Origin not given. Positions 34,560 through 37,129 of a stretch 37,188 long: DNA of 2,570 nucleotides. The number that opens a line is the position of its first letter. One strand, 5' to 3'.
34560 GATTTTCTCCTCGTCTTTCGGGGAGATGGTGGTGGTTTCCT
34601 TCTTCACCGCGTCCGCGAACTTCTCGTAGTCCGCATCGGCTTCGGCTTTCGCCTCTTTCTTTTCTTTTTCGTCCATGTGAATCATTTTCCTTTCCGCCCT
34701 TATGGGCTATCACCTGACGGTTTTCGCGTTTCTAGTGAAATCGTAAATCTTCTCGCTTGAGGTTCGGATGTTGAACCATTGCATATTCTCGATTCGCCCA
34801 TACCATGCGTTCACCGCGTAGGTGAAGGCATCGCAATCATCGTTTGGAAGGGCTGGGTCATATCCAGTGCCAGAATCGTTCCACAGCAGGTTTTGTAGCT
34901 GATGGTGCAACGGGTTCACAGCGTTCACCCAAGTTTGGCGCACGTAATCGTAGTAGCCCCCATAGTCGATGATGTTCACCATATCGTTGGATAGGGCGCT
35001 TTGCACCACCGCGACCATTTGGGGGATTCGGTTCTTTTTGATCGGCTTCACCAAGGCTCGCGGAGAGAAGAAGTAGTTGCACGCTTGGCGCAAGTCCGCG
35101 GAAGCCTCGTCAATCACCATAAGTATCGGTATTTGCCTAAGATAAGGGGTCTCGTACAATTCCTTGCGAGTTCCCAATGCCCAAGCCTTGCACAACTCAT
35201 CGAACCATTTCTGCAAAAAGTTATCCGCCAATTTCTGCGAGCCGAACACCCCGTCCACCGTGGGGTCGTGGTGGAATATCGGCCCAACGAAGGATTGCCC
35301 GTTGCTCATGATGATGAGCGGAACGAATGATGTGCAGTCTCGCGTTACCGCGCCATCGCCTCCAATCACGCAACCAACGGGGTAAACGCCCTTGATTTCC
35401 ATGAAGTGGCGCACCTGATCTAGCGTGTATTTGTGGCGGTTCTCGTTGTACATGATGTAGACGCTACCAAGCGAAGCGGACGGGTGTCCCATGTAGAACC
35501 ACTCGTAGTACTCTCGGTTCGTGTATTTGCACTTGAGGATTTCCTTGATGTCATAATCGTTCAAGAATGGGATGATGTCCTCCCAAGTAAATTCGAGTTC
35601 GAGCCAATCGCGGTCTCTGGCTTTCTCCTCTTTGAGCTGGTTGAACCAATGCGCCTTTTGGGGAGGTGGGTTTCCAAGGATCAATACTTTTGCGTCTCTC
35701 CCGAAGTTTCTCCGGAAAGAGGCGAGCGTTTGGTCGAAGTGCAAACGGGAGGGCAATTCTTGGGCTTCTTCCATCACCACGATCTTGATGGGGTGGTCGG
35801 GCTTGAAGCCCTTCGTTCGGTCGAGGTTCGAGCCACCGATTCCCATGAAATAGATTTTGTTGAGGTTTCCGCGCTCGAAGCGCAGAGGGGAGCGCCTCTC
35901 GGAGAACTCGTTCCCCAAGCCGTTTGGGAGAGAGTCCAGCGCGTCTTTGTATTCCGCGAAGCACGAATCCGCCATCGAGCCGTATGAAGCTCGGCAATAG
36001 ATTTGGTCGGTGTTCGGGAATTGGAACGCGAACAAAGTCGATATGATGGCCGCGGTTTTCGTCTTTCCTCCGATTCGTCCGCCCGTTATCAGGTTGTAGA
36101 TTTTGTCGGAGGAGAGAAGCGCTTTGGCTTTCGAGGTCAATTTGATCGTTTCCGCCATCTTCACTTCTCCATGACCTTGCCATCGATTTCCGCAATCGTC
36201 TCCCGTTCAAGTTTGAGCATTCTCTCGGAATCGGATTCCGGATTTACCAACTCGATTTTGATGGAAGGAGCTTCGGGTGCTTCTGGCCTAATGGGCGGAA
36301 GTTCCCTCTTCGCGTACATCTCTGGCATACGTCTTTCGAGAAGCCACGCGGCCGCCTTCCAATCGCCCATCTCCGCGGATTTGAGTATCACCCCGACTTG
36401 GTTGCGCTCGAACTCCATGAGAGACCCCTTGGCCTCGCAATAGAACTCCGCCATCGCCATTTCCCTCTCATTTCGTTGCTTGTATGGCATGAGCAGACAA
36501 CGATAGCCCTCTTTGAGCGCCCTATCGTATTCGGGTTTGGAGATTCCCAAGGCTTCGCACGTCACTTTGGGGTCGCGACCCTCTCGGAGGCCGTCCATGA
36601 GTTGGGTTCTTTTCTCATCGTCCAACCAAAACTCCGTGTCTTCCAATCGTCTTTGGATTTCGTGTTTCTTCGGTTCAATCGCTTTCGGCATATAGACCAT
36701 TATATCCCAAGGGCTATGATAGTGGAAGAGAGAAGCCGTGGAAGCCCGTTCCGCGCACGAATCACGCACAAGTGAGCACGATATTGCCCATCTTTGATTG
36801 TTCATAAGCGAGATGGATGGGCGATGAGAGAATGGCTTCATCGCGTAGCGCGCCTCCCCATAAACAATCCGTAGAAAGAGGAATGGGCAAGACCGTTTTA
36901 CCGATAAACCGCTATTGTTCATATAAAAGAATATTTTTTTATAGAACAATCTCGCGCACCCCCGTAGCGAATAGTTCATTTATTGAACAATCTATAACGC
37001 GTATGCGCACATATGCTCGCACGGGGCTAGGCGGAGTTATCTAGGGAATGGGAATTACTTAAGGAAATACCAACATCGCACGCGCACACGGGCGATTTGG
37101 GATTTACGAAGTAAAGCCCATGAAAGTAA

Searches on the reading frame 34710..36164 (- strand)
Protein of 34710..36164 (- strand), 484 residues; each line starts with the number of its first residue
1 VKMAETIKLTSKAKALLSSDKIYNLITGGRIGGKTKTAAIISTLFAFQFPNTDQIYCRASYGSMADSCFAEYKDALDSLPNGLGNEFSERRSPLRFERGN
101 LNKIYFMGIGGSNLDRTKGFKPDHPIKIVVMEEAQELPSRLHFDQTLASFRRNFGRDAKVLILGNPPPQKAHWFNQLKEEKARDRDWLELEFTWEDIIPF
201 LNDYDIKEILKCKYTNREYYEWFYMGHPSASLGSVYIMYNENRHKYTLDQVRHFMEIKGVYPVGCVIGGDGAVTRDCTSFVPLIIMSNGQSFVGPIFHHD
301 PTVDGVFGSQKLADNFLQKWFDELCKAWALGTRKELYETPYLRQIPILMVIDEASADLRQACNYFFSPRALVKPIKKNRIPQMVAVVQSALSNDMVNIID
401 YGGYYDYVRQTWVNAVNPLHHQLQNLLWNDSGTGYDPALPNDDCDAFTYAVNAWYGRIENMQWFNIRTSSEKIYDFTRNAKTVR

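Call 10: search_protein_families(library=phrogs, proteins=[window:34710-36164:-], max_evalue=0.01)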
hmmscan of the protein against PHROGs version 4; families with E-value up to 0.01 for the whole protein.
window:34710-36164:- (484 aa): 2 families
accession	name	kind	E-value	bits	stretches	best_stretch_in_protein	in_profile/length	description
phrog_2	-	head and packaging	4.1e-26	93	1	11-470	268-606/807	terminase large subunit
phrog_3717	-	head and packaging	1.4e-23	84.7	1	8-245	10-241/277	terminase large subunit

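Call 11: search_protein_families(library=pfam, proteins=[window:34710-36164:-], max_evalue=0.01)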
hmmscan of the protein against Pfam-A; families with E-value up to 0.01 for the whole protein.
window:34710-36164:- (484 aa): 2 families
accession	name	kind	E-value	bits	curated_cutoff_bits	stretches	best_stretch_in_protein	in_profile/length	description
PF04466.19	Terminase_3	-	3.1e-16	60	23.2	1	23-227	4-201/201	Phage terminase large subunit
PF03237.21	Terminase_6N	-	0.0027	17.8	22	1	26-235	2-207/215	Terminase large subunit, T4likevirus-type, N-terminal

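Call 70: search_dna_similar(query=window:34710-36164:-, collection=phages, mode=protein, max_rows=12)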
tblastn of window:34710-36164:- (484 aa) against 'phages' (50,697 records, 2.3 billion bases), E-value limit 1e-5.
Records with a match: 24; places in all: 24; records where one place covers at least 80% of the query: 8.
Best place of each record, by identity: <60% 24.
By first word of the organism name: Streptococcus 17; Bacillus 4; Lacticaseibacillus 1; Bacteriophage 1; Lactobacillus 1.
By host as written in the record: Bacillus thuringiensis 2; Streptococcus gordonii SK184 2; Streptococcus gordonii 2; - 2; Bacillus cereus NC7401/2455 1; Bacillus cereus IS075 1; Streptococcus marmotae HTS5 1; Streptococcus mitis 1; and 12 more.
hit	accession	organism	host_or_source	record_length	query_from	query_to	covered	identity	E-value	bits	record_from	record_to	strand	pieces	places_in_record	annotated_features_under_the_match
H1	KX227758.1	Bacillus phage PfNC7401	Bacillus cereus NC7401/2455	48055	38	467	89%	24.4%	2e-6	57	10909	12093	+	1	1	terminase large subunit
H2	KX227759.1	Bacillus phage PfIS075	Bacillus cereus IS075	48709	38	467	89%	24.4%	2e-6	57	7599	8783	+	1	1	terminase large subunit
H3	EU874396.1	Bacillus phage IEBH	Bacillus thuringiensis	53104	38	452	86%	24.2%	2e-6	57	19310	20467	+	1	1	terminase large subunit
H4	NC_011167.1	Bacillus phage IEBH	Bacillus thuringiensis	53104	38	452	86%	24.2%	2e-6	57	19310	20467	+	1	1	terminase large subunit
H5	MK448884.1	Streptococcus phage Javan246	Streptococcus gordonii SK184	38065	55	468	86%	23.0%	8e-8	61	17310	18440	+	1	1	terminase large subunit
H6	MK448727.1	Streptococcus phage Javan291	Streptococcus marmotae HTS5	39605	55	468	86%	23.0%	2e-9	67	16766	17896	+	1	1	terminase large subunit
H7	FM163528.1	Streptococcus phage PH15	Streptococcus gordonii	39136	52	468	86%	21.1%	3e-7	59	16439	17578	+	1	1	hypothetical protein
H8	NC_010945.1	Streptococcus phage PH15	Streptococcus gordonii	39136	52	468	86%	21.1%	3e-7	59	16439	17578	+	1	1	terminase large subunit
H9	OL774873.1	Streptococcus phage MissD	Streptococcus mitis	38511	40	392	73%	23.3%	4e-6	56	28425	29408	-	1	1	terminase large subunit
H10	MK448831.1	Streptococcus phage Javan83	Streptococcus anginosus SRR446556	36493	40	392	73%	23.0%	4e-6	56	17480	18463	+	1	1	terminase large subunit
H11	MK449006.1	Streptococcus phage Javan78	Streptococcus anginosus SK1138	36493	40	392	73%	23.0%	4e-6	56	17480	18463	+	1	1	terminase large subunit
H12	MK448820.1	Streptococcus phage Javan617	Streptococcus uberis 6736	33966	82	392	64%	25.0%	3e-6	56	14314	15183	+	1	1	terminase large subunit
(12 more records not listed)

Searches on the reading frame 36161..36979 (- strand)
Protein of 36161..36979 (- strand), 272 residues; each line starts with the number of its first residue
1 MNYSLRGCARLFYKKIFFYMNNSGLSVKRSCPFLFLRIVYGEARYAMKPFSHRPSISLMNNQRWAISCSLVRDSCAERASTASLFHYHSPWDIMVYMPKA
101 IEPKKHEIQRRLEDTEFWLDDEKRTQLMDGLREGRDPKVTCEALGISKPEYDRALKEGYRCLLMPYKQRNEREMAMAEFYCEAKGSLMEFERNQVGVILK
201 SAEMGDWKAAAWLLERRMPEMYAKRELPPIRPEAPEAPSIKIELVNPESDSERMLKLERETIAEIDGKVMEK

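Call 10: search_protein_families(library=phrogs, proteins=[window:36161-36979:-], max_evalue=0.01)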
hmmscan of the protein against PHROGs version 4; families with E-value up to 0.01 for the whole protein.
window:36161-36979:- (272 aa): 1 family
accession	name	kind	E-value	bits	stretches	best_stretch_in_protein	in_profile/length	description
phrog_4102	-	head and packaging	2.2e-12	48.5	1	119-226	15-114/166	terminase small subunit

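Call 11: search_protein_families(library=pfam, proteins=[window:36161-36979:-], max_evalue=0.01)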
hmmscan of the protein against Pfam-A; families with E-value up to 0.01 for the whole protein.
window:36161-36979:- (272 aa): 0 families
